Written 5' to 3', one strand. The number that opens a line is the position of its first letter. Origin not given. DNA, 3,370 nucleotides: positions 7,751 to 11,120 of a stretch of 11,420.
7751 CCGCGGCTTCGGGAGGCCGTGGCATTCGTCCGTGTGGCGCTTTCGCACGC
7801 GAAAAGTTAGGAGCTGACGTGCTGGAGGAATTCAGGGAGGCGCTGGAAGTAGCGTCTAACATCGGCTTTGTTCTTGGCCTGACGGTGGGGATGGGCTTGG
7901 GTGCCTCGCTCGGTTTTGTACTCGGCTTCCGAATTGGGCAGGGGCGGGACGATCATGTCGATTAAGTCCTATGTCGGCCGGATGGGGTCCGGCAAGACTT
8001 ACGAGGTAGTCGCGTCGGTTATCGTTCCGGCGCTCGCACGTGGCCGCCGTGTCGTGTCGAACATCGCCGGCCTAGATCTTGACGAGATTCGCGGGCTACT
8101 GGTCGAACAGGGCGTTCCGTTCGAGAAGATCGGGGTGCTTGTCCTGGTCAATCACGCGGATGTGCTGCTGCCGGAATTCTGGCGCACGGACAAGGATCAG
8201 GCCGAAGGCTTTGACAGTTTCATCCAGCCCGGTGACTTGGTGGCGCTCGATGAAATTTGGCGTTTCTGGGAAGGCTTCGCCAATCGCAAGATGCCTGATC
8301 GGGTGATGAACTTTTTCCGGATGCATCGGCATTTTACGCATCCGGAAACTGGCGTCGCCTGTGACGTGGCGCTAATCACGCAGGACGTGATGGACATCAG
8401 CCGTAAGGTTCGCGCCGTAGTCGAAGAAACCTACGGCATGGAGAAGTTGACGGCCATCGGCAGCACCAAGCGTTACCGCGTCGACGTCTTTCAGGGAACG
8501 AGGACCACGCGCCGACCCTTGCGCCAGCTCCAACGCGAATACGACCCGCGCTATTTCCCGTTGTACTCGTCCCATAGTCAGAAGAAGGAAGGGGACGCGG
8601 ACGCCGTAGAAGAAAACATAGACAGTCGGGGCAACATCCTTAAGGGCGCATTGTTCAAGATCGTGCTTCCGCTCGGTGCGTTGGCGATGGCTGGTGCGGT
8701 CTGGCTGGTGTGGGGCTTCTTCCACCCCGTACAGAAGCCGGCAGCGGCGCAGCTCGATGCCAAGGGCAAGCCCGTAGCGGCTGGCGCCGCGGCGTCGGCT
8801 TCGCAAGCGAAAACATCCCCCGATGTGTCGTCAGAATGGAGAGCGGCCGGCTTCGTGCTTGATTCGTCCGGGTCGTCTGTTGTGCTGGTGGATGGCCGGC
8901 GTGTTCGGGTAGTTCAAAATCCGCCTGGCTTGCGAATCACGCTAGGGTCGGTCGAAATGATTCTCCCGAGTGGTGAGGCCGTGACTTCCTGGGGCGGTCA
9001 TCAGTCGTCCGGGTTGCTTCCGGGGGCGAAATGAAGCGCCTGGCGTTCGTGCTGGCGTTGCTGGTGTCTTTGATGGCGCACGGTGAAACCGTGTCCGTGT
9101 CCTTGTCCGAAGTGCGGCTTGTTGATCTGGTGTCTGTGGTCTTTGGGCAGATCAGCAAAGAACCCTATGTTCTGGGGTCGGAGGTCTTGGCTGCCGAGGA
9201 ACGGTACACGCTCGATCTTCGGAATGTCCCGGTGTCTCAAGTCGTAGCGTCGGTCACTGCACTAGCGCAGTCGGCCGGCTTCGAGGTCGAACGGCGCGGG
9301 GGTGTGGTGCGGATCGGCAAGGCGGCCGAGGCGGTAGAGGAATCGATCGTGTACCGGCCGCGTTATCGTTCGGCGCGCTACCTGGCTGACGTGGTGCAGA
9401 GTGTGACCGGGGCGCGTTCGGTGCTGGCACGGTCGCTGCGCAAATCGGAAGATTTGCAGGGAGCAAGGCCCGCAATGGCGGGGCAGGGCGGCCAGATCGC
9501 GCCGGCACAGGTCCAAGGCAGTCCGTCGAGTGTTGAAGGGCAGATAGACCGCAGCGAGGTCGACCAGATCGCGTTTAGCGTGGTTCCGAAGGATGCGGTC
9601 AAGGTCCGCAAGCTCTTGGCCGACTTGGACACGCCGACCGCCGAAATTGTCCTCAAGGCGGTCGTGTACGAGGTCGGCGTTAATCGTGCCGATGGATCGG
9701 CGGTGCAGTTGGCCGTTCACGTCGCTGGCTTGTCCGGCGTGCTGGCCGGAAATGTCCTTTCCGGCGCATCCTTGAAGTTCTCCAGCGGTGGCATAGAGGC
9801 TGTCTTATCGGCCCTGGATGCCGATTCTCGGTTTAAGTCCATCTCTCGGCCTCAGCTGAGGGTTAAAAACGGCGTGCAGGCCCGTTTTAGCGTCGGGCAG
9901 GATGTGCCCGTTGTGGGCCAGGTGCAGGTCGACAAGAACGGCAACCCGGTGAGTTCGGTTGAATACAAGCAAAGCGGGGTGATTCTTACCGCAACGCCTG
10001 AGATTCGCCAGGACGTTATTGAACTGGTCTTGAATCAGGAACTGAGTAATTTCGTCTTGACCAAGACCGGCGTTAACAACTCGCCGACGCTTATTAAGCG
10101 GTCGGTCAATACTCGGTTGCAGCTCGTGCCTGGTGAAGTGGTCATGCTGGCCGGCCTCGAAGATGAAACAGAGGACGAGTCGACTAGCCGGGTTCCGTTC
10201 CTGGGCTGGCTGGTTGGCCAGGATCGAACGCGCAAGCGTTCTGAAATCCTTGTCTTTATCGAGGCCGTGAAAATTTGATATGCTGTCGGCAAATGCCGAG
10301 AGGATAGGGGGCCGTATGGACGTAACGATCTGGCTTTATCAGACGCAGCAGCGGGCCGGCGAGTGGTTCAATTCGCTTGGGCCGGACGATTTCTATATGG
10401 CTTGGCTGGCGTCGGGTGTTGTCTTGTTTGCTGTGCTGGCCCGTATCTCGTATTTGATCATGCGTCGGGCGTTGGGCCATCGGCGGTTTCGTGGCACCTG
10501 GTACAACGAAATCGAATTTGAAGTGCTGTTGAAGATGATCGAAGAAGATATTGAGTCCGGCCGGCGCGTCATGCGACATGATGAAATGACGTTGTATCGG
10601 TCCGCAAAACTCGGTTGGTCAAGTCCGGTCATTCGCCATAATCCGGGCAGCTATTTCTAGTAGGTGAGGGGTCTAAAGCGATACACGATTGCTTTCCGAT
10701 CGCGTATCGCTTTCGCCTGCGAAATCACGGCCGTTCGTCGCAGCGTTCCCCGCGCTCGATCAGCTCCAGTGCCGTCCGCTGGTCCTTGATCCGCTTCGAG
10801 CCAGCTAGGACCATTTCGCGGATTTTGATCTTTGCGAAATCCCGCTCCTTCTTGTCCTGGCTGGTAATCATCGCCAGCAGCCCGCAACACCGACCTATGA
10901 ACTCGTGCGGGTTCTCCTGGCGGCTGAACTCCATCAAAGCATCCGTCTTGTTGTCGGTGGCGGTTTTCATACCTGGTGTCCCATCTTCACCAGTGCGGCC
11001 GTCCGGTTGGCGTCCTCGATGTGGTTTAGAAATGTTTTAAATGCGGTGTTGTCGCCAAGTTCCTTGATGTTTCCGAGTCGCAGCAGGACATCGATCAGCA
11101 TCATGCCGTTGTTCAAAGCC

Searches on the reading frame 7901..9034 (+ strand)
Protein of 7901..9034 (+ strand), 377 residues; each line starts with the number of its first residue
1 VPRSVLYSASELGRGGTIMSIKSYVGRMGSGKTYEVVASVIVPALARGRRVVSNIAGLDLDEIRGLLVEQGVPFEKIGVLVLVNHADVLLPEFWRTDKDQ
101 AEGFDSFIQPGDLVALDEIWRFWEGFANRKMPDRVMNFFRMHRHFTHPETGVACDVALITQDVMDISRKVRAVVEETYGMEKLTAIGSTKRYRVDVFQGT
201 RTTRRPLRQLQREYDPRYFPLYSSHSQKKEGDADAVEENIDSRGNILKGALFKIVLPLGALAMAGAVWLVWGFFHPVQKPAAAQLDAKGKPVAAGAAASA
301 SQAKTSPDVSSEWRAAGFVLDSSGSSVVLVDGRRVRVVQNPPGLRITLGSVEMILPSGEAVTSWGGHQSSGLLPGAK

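Call 5: search_protein_families(library=pfam, max_evalue=0.1, proteins=[window:7901-9034:+])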
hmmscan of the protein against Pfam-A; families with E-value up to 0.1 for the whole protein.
window:7901-9034:+ (377 aa): 1 family
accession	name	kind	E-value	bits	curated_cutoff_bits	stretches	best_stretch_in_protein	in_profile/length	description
PF05707.18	Zot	-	2.3e-26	92.9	20.3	1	23-228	4-196/197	Zonular occludens toxin (Zot)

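Call 66: find_related_loci(query=A4, collection=viral_contigs, flank=10000)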
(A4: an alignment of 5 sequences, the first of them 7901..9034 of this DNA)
Query A4 (377 aa) in viral_contigs; peptide patterns used: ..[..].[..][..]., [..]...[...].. (x = any residue, [..] = any of these).
268 stretches matched a pattern; 156 encode a relative of the query (tblastn E <= 1e-3); the best 80 are kept; 80 distinct loci.
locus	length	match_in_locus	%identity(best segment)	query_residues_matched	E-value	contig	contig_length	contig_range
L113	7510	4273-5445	59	19-375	2e-145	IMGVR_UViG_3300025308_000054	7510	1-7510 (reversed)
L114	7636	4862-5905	61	18-371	1e-143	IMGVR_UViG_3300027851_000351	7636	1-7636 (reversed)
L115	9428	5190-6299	57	18-373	4e-129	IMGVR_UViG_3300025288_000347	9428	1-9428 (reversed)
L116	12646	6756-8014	56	17-371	5e-126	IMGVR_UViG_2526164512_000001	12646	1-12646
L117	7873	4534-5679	53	19-377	9e-123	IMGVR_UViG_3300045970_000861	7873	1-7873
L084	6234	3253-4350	52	16-367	6e-115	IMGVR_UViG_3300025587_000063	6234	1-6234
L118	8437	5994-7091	52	16-367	7e-115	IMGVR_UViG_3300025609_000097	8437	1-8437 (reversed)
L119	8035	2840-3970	47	2-364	4e-101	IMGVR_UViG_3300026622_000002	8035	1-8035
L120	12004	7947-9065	47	10-374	4e-97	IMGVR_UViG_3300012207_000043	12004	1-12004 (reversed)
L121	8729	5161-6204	48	18-358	6e-97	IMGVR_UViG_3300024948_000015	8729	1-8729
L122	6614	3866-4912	47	18-364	1e-94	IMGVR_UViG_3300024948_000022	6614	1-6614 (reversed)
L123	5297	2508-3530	48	19-363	1e-93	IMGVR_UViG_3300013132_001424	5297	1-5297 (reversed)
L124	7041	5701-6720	47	19-363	3e-93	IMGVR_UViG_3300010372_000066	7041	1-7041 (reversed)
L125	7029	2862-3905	46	15-367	5e-93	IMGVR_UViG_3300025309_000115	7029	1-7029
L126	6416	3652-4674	47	19-363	1e-92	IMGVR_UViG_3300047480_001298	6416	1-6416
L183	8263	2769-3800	36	19-367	8e-57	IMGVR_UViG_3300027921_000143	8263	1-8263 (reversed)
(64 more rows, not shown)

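Call 106: search_protein_families(library=pfam, max_evalue=0.05, proteins=[L183:5424-6356:+, L116:9783-10520:+, L116:9276-9737:+, L116:11222-11887:+, L183:7341-7862:+])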
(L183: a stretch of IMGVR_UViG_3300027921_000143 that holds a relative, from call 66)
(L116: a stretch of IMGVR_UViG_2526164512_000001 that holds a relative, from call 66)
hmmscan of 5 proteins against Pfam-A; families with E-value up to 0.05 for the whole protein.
L183:5424-6356:+ (310 aa): 1 family
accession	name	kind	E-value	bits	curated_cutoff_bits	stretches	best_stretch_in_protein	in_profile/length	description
PF02670.22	DXP_reductoisom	-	0.038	15.1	21.7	0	261-297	89-125/129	1-deoxy-D-xylulose 5-phosphate reductoisomerase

L116:9783-10520:+ (245 aa): 0 families

L116:9276-9737:+ (153 aa): 0 families

L116:11222-11887:+ (221 aa): 0 families

L183:7341-7862:+ (173 aa): 6 families
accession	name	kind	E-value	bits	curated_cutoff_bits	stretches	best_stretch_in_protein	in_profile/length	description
PF00583.31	Acetyltransf_1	-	4.1e-11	43.6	20.7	1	32-145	21-116/116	Acetyltransferase (GNAT) family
PF13508.13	Acetyltransf_7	-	1.6e-10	41.7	27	1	45-146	4-83/84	Acetyltransferase (GNAT) domain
PF13673.13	Acetyltransf_10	-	5.1e-10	39.8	23.6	1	90-148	53-110/128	Acetyltransferase (GNAT) domain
PF08445.16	FR47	-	0.00017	22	22.1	1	90-147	23-79/86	FR47-like protein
PF14542.12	Acetyltransf_CG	-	0.0018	18.8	30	1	94-122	30-58/80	GCN5-related N-acetyl-transferase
PF13480.13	Acetyltransf_6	-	0.05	14.2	22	0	27-68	55-96/143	Acetyltransferase (GNAT) domain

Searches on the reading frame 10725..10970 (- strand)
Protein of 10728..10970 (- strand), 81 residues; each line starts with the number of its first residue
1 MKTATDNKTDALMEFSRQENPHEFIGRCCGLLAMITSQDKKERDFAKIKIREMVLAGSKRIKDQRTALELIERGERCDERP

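Call 5: search_protein_families(library=pfam, max_evalue=0.1, proteins=[window:10728-10970:-])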
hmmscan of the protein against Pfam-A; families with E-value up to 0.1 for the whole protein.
seq(81 aa): 1 family
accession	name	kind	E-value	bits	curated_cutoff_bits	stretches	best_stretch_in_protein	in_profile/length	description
PF02754.22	CCG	-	0.061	13.9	20.6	1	7-59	19-71/85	Cysteine-rich domain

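Call 6: search_protein_families(library=ncbifam, max_evalue=0.1, proteins=[window:10728-10970:-])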
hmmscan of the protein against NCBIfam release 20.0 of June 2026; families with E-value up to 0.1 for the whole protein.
seq(81 aa): 0 families

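Call 7: search_protein_families(library=phrogs, max_evalue=0.01, proteins=[window:10728-10970:-])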
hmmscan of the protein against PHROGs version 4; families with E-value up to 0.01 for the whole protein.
seq(81 aa): 0 families

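Call 36: find_homologous_proteins(query=window:10728-10970:-, max_evalue=0.001)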
Query seq(81 aa) (81 aa): 3 proteins with E <= 0.001 among 3 candidates.
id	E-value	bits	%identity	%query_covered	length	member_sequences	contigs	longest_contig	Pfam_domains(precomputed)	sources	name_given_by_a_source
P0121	3.1e-46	172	100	100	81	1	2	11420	-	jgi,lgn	-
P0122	1.9e-16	77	54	100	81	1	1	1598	-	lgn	-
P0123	2.4e-11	61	63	70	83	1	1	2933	-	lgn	-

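Call 77: predict_structure(alignment_id=A6)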
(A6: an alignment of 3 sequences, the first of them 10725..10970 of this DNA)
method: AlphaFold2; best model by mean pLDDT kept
length: 81 residues; sequences in the alignment: 3
mean_pLDDT: 69.3   pTM: 0.51
mean pLDDT of the five models: 69.3, 59.1, 56.1, 53.1, 50.6
residues with pLDDT >= 90: 1; 70-90: 48; 50-70: 22; < 50: 10
segments of 3 or more residues with pLDDT < 50: 1-6
pLDDT, mean of each block of 10 residues (from residue 1): 46 55 70 83 83 78 76 66 49
secondary structure, 60 per line:
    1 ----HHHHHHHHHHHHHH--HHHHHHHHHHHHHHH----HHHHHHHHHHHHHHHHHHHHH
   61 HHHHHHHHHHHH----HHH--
elements in order: H5-18 H21-35 H40-72

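Call 81: search_solved_structures(query=A5, max_evalue=10, show_alignments=3)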
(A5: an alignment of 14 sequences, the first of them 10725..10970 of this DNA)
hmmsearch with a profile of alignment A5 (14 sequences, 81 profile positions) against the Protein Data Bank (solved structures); distinct sequences matched with E-value up to 10: 0.

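Call 91: fold_search(model_id=the predicted structure, library=pdb)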
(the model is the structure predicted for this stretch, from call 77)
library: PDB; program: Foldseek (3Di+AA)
matches with E <= 10: 68; with E <= 0.001: 0
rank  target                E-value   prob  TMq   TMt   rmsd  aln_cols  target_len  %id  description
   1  6v39_n                2.0e+00  0.33  0.38  0.32   3.4        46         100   22  Cryo-EM structure of the Acinetobacter baumannii Ribosome: 70S with P-site tRNA (released 2020-02-05)
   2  3m1c_B                4.4e+00  0.15  0.33  0.21   3.2        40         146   20  Crystal structure of the conserved herpesvirus fusion regulator complex gH-gL (released 2010-07-07)
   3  8a22_BD               4.4e+00  0.12  0.43  0.14  14.0        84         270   11  Structure of the mitochondrial ribosome from Polytomella magna (released 2022-11-16)
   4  6tvh_A                5.4e+00  0.30  0.30  0.08   0.8        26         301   31  Selenomethionine-substituted HPF1 from Nematostella vectensis (released 2020-02-19)
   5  9bh1                  5.4e+00  0.21  0.31  0.07   2.9        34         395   20  Apo GltPh, intermediate outward-facing state (released 2025-03-12)
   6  8whl_B                5.4e+00  0.15  0.45  0.18  14.7        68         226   19  Crystal structure of CLASP2 in complex with CENP-E (released 2024-08-28)
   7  7ugj                  5.4e+00  0.15  0.33  0.08   3.5        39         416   20  TBOA-bound GltPh RSMR mutant in OFS state (released 2023-03-29)
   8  5ctq_D                5.4e+00  0.15  0.46  0.10   3.7        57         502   16  Crystal structure of human SART3/TIP110 half-a TPR (HAT) domain (released 2016-04-27)
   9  9bv1_U                5.8e+00  0.13  0.32  0.03  11.7        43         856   16  M2A Midnolin-Proteasome (translocating) (released 2025-06-11)
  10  6mzf_S                5.8e+00  0.11  0.30  0.06  14.9        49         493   20  Structural Basis of Tubulin Recruitment and Assembly by Microtubule Polymerases with Tumor Overexpressed Gene (TOG) Do (released 2018-11-28)
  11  9etv                  5.8e+00  0.10  0.38  0.12   5.2        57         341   18  Holo IDO with a bound inhibitor (released 2025-03-05)
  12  9ptd_E                5.8e+00  0.08  0.28  0.11  10.9        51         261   14  Crystal structure of C. elegans PUF-3 (released 2025-12-17)
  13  9ptd_A                5.8e+00  0.08  0.28  0.08   7.5        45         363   18  Crystal structure of C. elegans PUF-3 (released 2025-12-17)
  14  8ara_B                5.8e+00  0.03  0.24  0.27  11.4        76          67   18  Heterologous Complex of Aeromonas hydrophila Type III secretion substrate AscX with Yersinia enterocolitica chaperone  (released 2023-04-26)
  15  6r7r_C                6.2e+00  0.30  0.27  0.05   0.5        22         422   14  Crystal structure of the glutamate transporter homologue GltTk in complex with D-aspartate (released 2019-04-17)
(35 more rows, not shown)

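Call 103: search_protein_families(library=padloc, max_evalue=0.01, proteins=[window:10728-10970:-])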
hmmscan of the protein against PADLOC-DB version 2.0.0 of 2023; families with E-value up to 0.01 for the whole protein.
seq(81 aa): 0 families
